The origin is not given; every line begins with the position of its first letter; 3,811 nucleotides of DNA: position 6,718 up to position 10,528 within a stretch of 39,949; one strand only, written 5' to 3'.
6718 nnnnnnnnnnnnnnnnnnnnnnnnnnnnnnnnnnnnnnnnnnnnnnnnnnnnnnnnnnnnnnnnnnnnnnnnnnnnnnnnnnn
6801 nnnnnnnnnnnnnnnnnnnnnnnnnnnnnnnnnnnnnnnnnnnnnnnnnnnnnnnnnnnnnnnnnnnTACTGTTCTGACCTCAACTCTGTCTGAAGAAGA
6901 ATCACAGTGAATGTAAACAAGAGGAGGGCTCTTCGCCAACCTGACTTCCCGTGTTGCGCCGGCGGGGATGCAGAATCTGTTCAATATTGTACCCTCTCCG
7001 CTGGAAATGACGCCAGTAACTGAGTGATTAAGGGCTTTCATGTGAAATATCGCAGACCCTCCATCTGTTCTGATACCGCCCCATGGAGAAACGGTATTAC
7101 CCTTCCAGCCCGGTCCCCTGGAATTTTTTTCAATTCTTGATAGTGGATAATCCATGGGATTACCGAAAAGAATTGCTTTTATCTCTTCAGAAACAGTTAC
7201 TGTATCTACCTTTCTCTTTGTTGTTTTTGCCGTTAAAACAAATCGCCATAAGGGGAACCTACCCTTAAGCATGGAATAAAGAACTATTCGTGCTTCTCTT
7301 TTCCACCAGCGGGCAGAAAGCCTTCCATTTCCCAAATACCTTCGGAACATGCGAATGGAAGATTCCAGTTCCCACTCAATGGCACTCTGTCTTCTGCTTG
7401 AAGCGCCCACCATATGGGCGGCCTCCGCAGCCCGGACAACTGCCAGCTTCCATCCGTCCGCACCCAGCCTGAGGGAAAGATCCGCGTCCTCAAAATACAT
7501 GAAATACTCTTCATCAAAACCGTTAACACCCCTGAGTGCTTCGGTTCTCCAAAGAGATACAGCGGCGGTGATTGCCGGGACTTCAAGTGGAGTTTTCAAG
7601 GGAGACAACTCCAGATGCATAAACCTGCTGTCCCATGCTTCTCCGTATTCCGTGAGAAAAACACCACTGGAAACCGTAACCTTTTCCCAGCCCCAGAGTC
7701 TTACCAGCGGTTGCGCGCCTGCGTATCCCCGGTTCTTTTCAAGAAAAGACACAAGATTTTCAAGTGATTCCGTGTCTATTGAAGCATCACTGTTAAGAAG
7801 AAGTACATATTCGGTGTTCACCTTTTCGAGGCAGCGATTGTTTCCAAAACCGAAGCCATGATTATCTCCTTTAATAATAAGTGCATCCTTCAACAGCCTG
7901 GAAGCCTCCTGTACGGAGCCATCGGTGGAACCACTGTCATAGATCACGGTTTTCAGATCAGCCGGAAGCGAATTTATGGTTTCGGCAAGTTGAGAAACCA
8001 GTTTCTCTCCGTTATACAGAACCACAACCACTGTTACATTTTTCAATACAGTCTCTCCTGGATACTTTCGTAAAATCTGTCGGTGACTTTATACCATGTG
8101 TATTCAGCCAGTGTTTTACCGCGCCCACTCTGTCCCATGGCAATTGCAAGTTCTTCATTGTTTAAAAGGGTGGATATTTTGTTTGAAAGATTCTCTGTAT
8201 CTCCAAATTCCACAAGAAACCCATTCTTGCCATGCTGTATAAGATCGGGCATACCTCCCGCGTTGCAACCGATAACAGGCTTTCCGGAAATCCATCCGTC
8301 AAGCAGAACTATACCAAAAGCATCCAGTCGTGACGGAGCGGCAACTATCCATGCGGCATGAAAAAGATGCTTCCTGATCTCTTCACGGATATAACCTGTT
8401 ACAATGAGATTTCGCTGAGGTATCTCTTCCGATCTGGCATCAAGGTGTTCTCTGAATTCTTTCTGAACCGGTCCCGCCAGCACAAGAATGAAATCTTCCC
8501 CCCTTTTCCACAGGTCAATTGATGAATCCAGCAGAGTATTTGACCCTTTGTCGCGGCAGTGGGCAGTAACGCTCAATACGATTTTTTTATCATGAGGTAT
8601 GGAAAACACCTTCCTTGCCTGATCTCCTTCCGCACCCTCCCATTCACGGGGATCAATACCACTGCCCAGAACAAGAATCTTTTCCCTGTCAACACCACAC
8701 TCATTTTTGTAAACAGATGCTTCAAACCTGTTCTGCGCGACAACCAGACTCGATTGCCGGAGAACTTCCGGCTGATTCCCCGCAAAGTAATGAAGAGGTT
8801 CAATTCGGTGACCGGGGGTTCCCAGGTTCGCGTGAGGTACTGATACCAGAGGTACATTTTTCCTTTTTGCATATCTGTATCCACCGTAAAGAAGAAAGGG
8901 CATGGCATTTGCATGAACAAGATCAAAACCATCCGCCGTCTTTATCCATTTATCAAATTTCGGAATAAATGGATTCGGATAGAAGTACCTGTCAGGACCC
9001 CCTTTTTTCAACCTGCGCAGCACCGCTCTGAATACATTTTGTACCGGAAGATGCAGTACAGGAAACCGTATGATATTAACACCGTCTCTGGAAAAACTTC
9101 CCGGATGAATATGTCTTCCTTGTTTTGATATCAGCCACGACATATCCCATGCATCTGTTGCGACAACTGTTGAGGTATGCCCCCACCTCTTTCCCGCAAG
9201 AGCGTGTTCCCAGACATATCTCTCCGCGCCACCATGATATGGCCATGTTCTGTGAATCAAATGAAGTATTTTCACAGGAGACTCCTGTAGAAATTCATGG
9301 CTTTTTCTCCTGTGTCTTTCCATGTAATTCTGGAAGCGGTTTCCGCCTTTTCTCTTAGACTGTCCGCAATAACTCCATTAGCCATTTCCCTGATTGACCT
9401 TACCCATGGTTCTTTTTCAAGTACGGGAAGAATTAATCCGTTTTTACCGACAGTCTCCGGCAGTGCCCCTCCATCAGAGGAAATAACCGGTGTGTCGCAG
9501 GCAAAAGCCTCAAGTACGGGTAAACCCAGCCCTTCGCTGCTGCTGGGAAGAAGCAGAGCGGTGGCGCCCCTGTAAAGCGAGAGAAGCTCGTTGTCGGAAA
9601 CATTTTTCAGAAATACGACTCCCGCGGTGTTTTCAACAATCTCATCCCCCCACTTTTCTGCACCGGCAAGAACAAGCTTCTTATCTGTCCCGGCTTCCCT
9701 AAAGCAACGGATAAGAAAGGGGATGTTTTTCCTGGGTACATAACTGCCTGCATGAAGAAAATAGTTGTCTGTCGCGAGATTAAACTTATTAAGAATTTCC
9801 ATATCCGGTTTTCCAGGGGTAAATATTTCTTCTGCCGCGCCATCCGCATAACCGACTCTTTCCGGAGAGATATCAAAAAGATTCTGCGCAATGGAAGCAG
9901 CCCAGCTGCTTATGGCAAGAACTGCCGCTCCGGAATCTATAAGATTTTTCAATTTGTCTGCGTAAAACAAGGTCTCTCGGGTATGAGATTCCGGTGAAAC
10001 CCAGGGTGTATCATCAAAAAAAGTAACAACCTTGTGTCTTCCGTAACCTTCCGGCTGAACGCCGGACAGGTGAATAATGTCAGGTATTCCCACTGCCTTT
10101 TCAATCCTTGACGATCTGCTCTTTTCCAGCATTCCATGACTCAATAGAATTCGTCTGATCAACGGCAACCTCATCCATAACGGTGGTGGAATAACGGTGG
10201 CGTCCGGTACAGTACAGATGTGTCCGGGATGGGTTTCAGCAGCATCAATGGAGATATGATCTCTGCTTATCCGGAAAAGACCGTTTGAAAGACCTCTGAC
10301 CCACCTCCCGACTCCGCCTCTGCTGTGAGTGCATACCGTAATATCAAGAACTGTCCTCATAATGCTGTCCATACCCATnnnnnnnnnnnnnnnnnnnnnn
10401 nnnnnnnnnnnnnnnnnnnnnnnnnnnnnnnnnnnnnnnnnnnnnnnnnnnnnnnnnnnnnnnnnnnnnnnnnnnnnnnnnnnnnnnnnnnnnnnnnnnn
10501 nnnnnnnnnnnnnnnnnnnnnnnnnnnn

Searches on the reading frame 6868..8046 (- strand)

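Call 50: search_protein_families(library=pfam, proteins=[window:6868-8046:-], max_evalue=0.00001)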
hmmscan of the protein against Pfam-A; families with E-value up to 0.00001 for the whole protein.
window:6868-8046:- (393 aa): 4 families
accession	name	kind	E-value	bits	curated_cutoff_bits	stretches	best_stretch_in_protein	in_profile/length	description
PF00535.33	Glycos_transf_2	-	1.8e-14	54.5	23.3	1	5-124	1-126/168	Glycosyl transferase family 2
PF13632.12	Glyco_trans_2_3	-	1.1e-09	38.9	27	1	80-250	1-148/198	Glycosyl transferase family group 2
PF13641.12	Glyco_tranf_2_3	-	2.6e-09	37.9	27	1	4-213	3-213/230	Glycosyltransferase like family 2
PF10111.15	Glyco_tranf_2_2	-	3.5e-06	27.2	27.3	1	5-202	1-207/276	Glycosyltransferase like family 2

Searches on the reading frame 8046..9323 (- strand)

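Call 50: search_protein_families(library=pfam, proteins=[window:8046-9323:-], max_evalue=0.00001)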
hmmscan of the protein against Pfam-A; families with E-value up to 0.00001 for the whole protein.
window:8046-9323:- (426 aa): 4 families
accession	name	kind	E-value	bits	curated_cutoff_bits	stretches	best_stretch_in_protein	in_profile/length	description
PF00534.26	Glycos_transf_1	-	1.9e-28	99.6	26.4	1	235-401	4-170/172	Glycosyl transferases group 1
PF13692.12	Glyco_trans_1_4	-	3.6e-22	79.6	27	1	248-389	3-142/142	Glycosyl transferases group 1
PF13439.12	Glyco_transf_4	-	4.4e-17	63.1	28.5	1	31-226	2-169/170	Glycosyltransferase Family 4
PF13579.12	Glyco_trans_4_4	-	6.4e-12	46.5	29.7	1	31-220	1-156/158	Glycosyl transferase 4-like domain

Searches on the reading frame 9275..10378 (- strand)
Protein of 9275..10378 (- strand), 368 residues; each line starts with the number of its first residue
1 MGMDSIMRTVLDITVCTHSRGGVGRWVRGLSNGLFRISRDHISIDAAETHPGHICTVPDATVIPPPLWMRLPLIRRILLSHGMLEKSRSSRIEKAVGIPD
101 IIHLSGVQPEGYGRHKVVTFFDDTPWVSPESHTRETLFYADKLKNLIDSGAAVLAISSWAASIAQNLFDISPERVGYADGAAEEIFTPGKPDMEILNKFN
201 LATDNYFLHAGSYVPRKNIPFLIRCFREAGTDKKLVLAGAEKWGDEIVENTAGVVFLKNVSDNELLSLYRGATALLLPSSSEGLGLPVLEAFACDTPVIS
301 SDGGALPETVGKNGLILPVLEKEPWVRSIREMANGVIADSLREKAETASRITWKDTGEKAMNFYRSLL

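Call 50: search_protein_families(library=pfam, proteins=[window:9275-10378:-], max_evalue=0.00001)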
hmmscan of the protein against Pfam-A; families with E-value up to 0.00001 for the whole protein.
window:9275-10378:- (368 aa): 2 families
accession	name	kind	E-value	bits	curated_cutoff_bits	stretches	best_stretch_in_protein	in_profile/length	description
PF00534.26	Glycos_transf_1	-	2e-21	76.7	26.4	1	200-334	10-157/172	Glycosyl transferases group 1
PF13692.12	Glyco_trans_1_4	-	6.4e-20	72.3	27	1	206-332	3-139/142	Glycosyl transferases group 1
